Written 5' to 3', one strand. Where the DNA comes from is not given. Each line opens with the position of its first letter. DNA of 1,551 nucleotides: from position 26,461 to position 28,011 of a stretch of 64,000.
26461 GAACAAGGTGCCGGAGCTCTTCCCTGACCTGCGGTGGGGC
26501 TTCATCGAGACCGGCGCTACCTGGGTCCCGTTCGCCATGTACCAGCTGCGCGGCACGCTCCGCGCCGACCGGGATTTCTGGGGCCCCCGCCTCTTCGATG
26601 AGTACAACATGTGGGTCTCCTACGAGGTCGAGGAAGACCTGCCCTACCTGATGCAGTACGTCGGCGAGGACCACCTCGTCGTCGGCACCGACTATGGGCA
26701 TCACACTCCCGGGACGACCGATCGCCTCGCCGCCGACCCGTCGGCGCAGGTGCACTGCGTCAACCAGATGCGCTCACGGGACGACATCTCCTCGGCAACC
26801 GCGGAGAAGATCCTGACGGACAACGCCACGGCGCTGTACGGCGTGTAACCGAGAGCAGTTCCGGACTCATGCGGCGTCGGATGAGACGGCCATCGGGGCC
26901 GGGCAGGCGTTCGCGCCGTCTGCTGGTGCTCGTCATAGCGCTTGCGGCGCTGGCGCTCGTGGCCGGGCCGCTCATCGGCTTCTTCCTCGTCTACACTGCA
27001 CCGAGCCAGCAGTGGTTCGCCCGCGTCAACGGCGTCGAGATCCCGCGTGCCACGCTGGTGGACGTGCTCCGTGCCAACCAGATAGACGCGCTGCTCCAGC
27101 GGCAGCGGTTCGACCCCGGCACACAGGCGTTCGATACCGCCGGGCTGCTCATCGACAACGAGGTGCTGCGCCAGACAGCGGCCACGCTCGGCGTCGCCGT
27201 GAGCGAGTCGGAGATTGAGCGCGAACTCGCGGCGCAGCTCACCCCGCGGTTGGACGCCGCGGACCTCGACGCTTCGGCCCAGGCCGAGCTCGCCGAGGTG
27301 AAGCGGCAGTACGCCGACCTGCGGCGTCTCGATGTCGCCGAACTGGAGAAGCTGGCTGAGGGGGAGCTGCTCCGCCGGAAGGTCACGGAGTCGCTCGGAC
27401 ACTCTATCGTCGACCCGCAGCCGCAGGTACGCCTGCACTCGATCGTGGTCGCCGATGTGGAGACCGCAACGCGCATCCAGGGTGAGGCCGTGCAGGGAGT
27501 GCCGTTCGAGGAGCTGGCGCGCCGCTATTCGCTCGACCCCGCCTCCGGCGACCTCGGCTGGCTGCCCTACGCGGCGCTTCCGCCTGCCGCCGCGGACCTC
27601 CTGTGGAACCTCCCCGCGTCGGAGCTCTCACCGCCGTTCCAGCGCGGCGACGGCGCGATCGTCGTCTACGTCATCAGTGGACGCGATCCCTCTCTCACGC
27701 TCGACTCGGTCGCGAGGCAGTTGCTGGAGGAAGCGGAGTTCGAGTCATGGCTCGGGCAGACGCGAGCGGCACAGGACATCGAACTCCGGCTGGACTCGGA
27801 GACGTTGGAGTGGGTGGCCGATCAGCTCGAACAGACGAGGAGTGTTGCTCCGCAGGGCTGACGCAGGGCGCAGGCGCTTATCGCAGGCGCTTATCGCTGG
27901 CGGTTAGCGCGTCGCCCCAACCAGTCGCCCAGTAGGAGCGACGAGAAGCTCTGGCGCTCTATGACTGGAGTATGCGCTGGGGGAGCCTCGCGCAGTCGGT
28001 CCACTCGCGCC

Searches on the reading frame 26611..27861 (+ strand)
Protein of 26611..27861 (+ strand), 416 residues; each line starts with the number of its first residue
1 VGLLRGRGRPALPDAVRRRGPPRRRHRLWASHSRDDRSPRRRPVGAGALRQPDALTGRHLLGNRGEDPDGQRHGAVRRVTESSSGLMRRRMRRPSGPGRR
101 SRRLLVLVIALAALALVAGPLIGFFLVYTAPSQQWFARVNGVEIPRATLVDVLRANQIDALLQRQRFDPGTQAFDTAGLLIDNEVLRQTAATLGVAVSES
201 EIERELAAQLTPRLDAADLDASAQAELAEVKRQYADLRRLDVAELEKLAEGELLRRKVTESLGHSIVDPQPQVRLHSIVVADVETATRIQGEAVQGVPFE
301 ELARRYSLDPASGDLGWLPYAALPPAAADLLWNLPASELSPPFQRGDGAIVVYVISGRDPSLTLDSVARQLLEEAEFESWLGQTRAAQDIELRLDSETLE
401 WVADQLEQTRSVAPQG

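Call 35: search_protein_families(library=pfam, proteins=[window:26611-27861:+])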
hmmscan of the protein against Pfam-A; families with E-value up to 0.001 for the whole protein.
window:26611-27861:+ (416 aa): 5 families
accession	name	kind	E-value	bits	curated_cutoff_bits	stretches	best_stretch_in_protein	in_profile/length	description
PF13623.11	SurA_N_2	-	1.1e-07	32.2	28.5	1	100-211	7-122/145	SurA-like N-terminal domain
PF00639.27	Rotamase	-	2e-06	29.1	21.7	1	285-355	21-96/97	PPIC-type PPIASE domain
PF13624.11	SurA_N_3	-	6.8e-06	26.4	27.2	1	106-208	15-119/162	SurA-like N-terminal domain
PF13616.12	Rotamase_3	-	0.0002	22.3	22.5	1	288-354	42-112/116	PPIC-type PPIASE domain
PF13145.12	Rotamase_2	-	0.00057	21.1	27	0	272-356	21-107/121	PPIC-type PPIASE domain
